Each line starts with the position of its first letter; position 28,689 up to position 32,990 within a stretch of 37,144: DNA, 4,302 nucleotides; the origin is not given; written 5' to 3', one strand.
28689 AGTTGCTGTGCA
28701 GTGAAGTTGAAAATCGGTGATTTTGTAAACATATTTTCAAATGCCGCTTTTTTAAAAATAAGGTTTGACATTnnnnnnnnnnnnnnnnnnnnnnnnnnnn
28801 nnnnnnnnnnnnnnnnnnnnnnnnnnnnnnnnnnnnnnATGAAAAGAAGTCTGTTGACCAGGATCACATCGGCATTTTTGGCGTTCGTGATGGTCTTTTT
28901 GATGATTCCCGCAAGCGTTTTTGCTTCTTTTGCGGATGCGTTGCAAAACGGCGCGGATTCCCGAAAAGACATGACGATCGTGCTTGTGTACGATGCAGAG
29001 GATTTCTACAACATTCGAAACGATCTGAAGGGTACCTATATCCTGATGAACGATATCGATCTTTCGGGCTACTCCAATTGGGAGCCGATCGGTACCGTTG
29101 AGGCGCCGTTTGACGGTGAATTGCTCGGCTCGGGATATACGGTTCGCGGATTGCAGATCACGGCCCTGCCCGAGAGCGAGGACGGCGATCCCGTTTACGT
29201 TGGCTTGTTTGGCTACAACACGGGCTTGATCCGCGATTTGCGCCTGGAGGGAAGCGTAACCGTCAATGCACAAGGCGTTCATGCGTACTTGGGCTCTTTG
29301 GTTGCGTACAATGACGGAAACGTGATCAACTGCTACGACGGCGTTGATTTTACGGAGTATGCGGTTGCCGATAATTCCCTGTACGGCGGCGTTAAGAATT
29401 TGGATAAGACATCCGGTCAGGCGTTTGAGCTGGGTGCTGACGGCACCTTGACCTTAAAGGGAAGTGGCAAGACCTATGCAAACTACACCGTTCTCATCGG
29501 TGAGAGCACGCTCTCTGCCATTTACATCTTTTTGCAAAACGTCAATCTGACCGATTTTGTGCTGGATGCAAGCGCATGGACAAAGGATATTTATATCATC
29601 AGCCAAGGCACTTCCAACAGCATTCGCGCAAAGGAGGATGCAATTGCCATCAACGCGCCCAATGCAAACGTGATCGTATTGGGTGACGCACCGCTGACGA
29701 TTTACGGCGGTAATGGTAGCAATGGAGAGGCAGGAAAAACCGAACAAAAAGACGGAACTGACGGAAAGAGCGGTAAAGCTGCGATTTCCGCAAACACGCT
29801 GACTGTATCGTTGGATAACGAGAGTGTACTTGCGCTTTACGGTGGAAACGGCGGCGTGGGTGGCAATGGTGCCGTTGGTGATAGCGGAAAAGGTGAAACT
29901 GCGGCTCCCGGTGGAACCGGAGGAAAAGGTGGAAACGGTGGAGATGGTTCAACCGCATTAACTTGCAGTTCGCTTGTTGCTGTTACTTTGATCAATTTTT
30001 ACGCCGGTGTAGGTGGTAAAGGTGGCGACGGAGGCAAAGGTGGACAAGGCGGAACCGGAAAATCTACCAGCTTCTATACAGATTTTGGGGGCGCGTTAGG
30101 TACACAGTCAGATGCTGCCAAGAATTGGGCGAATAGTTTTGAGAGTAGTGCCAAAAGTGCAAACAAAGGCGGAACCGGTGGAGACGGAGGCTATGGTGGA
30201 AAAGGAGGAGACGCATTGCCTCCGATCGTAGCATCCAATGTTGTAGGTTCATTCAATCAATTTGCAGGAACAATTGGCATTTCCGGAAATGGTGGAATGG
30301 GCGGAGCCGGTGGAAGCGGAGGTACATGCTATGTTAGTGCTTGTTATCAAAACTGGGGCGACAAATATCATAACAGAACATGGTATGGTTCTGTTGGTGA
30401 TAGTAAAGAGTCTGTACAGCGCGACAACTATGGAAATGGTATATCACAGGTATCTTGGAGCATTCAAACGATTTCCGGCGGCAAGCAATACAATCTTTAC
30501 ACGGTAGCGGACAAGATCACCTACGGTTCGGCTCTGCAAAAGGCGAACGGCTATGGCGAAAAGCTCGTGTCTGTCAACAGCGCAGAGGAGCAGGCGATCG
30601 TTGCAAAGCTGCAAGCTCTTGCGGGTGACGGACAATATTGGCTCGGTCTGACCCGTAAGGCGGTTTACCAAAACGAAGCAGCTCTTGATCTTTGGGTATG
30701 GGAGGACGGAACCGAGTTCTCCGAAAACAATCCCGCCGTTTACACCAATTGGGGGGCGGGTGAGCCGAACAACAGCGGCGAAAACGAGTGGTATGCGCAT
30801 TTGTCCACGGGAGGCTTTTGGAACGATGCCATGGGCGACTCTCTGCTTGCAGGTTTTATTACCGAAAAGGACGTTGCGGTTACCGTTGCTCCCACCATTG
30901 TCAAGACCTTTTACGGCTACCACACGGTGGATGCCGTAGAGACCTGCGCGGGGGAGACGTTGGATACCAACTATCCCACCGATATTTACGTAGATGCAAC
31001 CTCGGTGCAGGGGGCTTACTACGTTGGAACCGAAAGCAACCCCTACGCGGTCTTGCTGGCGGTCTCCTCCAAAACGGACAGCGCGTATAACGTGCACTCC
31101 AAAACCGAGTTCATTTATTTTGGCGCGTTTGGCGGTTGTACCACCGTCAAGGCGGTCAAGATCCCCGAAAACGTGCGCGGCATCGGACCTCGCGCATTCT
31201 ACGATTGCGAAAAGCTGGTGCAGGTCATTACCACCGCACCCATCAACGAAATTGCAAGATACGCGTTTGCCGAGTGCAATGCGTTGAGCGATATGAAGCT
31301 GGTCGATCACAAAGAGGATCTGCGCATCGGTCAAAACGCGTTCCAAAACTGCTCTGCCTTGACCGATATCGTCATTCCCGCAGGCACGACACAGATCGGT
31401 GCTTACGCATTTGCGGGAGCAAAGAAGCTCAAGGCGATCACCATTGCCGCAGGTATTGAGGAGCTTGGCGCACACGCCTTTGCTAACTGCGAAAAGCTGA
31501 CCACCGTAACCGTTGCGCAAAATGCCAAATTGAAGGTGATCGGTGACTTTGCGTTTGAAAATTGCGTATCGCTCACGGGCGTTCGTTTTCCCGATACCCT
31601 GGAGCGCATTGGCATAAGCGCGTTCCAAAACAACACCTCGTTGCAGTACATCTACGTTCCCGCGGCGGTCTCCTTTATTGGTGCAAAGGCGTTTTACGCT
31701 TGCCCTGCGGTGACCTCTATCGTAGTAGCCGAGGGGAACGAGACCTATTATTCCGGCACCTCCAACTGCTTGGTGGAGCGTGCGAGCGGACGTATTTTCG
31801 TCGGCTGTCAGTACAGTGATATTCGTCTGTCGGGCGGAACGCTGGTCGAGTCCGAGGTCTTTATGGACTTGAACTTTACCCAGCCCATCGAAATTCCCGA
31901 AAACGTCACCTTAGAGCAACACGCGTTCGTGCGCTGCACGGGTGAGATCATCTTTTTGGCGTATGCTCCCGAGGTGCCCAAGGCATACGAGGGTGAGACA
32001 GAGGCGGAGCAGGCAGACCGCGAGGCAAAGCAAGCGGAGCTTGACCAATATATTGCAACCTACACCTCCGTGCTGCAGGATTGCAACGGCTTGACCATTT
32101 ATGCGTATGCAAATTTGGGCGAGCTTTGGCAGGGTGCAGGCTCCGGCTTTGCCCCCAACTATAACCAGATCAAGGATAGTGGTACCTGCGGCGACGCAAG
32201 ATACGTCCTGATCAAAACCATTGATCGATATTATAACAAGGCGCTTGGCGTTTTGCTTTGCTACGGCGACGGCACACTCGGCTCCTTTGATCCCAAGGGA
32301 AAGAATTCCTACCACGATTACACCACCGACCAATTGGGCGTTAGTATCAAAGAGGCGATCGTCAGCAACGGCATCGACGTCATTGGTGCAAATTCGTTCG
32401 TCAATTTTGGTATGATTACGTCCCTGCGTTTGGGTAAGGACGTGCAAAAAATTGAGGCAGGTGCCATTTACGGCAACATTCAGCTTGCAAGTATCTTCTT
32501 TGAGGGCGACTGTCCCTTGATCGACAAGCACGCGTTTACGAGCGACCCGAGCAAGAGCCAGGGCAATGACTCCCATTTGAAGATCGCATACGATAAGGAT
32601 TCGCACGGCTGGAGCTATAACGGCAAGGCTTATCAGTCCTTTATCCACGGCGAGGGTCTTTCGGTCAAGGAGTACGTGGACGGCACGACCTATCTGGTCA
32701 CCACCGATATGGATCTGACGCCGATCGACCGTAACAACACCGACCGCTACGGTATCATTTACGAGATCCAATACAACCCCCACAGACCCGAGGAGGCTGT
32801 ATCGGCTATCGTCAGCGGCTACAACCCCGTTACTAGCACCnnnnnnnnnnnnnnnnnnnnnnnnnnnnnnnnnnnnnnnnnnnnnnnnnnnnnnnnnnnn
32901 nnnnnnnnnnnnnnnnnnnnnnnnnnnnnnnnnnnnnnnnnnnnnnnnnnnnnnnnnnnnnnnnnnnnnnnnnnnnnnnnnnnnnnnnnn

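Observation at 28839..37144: Coding frame of more than 8.3 kb that the ORF track misses; the track instead shows a 1425-aa antisense shadow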

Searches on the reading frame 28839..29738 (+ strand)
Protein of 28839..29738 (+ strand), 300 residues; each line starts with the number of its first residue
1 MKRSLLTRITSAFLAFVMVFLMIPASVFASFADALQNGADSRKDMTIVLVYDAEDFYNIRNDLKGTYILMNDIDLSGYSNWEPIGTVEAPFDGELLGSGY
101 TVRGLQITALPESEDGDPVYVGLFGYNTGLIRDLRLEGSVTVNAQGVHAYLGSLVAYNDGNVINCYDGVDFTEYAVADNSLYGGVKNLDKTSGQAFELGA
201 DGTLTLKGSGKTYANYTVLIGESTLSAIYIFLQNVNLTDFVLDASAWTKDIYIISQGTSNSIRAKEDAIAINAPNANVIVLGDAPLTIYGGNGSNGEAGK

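Call 7: search_protein_families(library=pfam, proteins=[window:28839-29738:+], max_evalue=1)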
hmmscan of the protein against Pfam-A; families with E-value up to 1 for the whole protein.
window:28839-29738:+ (300 aa): 1 family
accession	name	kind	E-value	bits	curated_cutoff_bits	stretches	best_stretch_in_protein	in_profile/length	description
PF07581.17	Glug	-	0.003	18.3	20.5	1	150-166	4-22/28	The GLUG motif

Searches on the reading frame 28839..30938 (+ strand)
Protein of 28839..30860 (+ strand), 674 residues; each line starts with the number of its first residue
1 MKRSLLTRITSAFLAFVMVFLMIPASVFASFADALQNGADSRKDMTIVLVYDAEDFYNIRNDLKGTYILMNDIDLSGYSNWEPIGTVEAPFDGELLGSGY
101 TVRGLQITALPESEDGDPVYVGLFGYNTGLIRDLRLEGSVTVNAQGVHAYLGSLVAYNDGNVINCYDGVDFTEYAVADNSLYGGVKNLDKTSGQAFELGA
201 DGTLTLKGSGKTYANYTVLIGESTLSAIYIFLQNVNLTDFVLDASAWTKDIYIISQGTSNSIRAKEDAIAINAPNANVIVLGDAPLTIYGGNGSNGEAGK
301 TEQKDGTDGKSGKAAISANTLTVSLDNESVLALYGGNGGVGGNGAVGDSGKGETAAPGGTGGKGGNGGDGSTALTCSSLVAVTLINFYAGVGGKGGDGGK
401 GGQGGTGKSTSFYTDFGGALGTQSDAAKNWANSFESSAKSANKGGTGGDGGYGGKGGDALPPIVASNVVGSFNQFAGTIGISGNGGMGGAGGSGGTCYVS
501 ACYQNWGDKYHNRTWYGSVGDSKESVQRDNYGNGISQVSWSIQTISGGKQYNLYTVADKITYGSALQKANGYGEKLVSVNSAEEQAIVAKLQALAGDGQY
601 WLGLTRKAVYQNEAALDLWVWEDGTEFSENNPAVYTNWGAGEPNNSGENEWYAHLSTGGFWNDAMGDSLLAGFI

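Call 25: search_solved_structures(query=window:28839-30860:+, max_evalue=0.01)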
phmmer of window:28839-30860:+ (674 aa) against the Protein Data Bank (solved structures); distinct sequences matched with E-value up to 0.01: 63 (the best 60 are shown).
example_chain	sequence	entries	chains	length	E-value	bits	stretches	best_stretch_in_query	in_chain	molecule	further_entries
4ak8_A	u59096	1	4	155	3.5e-07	32.3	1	554-668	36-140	C-TYPE LECTIN DOMAIN FAMILY 4 MEMBER K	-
3kqg_A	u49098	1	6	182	4.7e-07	31.9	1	553-668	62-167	C-type lectin domain family 4 member K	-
3c22_A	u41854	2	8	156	6.5e-07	31.4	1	554-668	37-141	C-type lectin domain family 4 member K | CD207 molecule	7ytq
3p5d_A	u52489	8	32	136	7.9e-07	31.1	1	557-668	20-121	C-type lectin domain family 4 member K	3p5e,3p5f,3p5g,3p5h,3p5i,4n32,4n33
4n34_A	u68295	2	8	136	9.9e-07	30.8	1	557-667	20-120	C-type lectin domain family 4 member K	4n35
3p7f_A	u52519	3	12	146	1.6e-06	30.1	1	557-668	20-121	C-type lectin domain family 4 member K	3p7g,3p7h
5g6u_A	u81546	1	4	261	2e-06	29.8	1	553-668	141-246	LANGERIN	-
5k8y_A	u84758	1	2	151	4.3e-06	28.7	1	561-668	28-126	C-type lectin domain family 4 member K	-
6y0l_A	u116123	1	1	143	4.4e-06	28.7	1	575-672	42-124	Low affinity immunoglobulin epsilon Fc receptor membrane-bound form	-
9rko_A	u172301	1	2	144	4.4e-06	28.7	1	561-668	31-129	C-type lectin domain family 4 member K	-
4n36_A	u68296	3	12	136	4.4e-06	28.7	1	557-667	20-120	C-type lectin domain family 4 member K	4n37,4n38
7wz8_C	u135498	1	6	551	5e-06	28.5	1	554-668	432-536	SNAP-tag,C-type lectin domain family 4 member K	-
5m62_A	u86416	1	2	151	5.2e-06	28.4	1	561-668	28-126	C-type lectin domain family 4 member K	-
9hye_A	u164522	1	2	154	5.4e-06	28.4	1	561-668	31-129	C-type lectin domain family 4 member K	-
6jjj_A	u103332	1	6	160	1.1e-05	27.4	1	554-664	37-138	C-type lectin domain family 4 member F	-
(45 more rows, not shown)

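Call 38: search_protein_families(library=ncbifam, proteins=[window:28839-30860:+], max_evalue=0.01)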
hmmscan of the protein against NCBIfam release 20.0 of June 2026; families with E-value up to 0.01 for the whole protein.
window:28839-30860:+ (674 aa): 0 families

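Call 57: predict_structure(alignment_id=A2)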
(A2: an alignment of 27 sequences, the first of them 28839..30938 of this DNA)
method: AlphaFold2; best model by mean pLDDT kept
length: 700 residues; sequences in the alignment: 27
mean_pLDDT: 65.7   pTM: 0.48
mean pLDDT of the five models: 65.7, 65.6, 65.1, 62.4, 61.1
residues with pLDDT >= 90: 209; 70-90: 179; 50-70: 81; < 50: 231
segments of 3 or more residues with pLDDT < 50: 36-40, 175-180, 491-700
pLDDT, mean of each block of 10 residues (from residue 1): 68 87 71 51 68 94 93 92 91 92 90 76 92 92 75 86 87 52 74 82 87 94 83 96 93 95 97 97 95 94 89 97 88 96 88 75 89 93 90 87 75 56 60 58 73 81 83 70 48 39 27 24 24 22 22 24 23 25 41 33 28 28 28 25 23 23 24 24 24 24
secondary structure, 60 per line:
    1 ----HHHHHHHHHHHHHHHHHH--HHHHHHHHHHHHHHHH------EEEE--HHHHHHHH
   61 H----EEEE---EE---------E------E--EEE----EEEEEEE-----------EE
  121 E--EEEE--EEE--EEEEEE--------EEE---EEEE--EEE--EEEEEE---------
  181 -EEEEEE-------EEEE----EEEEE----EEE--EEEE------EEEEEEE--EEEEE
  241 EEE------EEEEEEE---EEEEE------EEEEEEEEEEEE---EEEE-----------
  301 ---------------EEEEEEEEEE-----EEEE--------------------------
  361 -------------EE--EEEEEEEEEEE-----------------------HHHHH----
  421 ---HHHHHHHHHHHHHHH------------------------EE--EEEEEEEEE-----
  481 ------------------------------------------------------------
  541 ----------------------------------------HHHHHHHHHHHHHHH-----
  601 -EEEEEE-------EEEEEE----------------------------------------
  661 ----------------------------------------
elements in order (helices of 4 or more, strands of 3 or more residues): H5-22 H25-40 E47-50 H53-61 E66-69 E94-96 E101-107 E119-121 E124-127 E130-132 E135-140 E149-151 E155-158 E161-163 E166-171 E182-187 E195-198 E203-207 E212-214 E217-220 E227-233 E236-243 E250-256 E260-264 E271-282 E286-289 E316-325 E331-334 E378-388 H412-416 H424-438 E467-475 H581-595 E602-607 E615-620

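Call 61: fold_search(model_id=the predicted structure, library=pdb)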
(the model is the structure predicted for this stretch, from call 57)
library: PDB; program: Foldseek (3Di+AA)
matches with E <= 10: 12; with E <= 0.001: 0
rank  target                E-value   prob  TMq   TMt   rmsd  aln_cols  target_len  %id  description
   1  7jjv_B                1.1e-02  0.54  0.07  0.25  20.6       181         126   21  Crystal waters on the nine polyproline type II helical bundle springtail antifreeze protein from Granisotoma rainieri  (released 2021-01-27)
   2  5lw3                  8.8e-01  0.03  0.09  0.12  21.1       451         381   11  Azotobacter vinelandii Mannuronan C-5 epimerase AlgE6 A-module (released 2017-10-25)
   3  6xjb                  1.3e+00  0.10  0.12  0.08  13.9       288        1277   13  IgA1 Protease (released 2020-12-09)
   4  6xja_P                1.4e+00  0.09  0.11  0.07  14.6       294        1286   13  Streptococcus Pneumoniae IgA1 Protease with IgA1 substrate (released 2021-01-20)
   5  4om9                  1.4e+00  0.02  0.08  0.07  20.4       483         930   10  X-Ray Crystal Structure of the passenger domain of Plasmid encoded toxin, an Autrotansporter Enterotoxin from enteroaggr (released 2014-03-12)
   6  9v85_A                1.9e+00  0.20  0.11  0.17   9.9       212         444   16  Superfolder GFP fused gp38 receptor binding domain of bacteriophage PP01 (released 2026-01-07)
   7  5awg_F                3.1e+00  0.01  0.06  0.09  32.9       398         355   10  Crystal structure of Hg-bound SufB-SufC-SufD complex from Escherichia coli (released 2015-11-11)
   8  2bx6                  4.7e+00  0.02  0.05  0.10  16.2       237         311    8  Crystal Structure of the human Retinitis Pigmentosa protein 2 (RP2) (released 2006-01-18)
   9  7csl_C                6.2e+00  0.21  0.05  0.30   6.4        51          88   22  Crystal structure of the archaeal EF1A-EF1B complex (released 2021-06-23)
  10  3ak5_A                6.2e+00  0.01  0.10  0.09  20.0       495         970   10  Hemoglobin protease (Hbp) passenger missing domain-2 (released 2010-10-06)
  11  9tyg_A                9.3e+00  0.08  0.04  0.07   8.5        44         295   18  Structure of the MAP2K MEK1 in an inactive conformation in complex with its substrate MAPK ERK2 (released 2026-02-11)
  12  8fwm_AS               9.8e+00  0.06  0.06  0.18  19.6       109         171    9  Structure of tail-neck junction of Agrobacterium phage Milano (released 2023-12-06)

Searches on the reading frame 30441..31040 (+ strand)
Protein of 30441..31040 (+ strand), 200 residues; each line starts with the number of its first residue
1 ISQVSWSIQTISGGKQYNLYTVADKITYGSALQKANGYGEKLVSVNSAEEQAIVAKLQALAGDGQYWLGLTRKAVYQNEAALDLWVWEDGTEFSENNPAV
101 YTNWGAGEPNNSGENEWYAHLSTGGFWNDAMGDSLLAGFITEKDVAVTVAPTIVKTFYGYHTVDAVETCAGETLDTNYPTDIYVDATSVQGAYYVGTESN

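Call 7: search_protein_families(library=pfam, proteins=[window:30441-31040:+], max_evalue=1)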
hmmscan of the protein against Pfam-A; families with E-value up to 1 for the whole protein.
window:30441-31040:+ (200 aa): 1 family
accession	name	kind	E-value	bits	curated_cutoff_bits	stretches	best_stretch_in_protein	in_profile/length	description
PF00059.27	Lectin_C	-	5.1e-10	40.5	22.6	1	31-130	8-95/107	Lectin C-type domain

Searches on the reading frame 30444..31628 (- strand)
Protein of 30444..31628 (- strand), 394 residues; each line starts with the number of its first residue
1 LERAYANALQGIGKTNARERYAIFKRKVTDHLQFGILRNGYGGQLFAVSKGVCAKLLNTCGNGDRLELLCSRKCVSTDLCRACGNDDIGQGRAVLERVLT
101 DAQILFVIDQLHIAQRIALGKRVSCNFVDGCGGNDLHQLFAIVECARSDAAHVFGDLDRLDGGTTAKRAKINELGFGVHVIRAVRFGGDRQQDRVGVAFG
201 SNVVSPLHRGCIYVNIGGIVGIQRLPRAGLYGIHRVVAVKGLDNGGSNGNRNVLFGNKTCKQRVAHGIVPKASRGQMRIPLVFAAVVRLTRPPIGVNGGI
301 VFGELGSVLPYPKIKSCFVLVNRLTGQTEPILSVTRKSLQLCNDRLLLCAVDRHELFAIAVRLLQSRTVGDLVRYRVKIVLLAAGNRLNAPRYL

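Call 5: search_protein_families(library=pfam, proteins=[window:30444-31628:-], max_evalue=1)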
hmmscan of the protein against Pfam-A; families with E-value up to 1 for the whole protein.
window:30444-31628:- (394 aa): 0 families

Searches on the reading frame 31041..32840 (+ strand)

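Call 7: search_protein_families(library=pfam, proteins=[window:31041-32840:+], max_evalue=1)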
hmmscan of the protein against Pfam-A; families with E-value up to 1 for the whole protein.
window:31041-32840:+ (600 aa): 2 families
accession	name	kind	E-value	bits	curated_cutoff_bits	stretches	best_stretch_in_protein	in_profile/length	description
PF13306.12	LRR_5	-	1.2e-58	197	27.7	3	96-223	3-125/127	BspA type Leucine rich repeat region (6 copies)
PF13855.12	LRR_8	-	2e-06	27.9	27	1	139-179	13-52/61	Leucine rich repeat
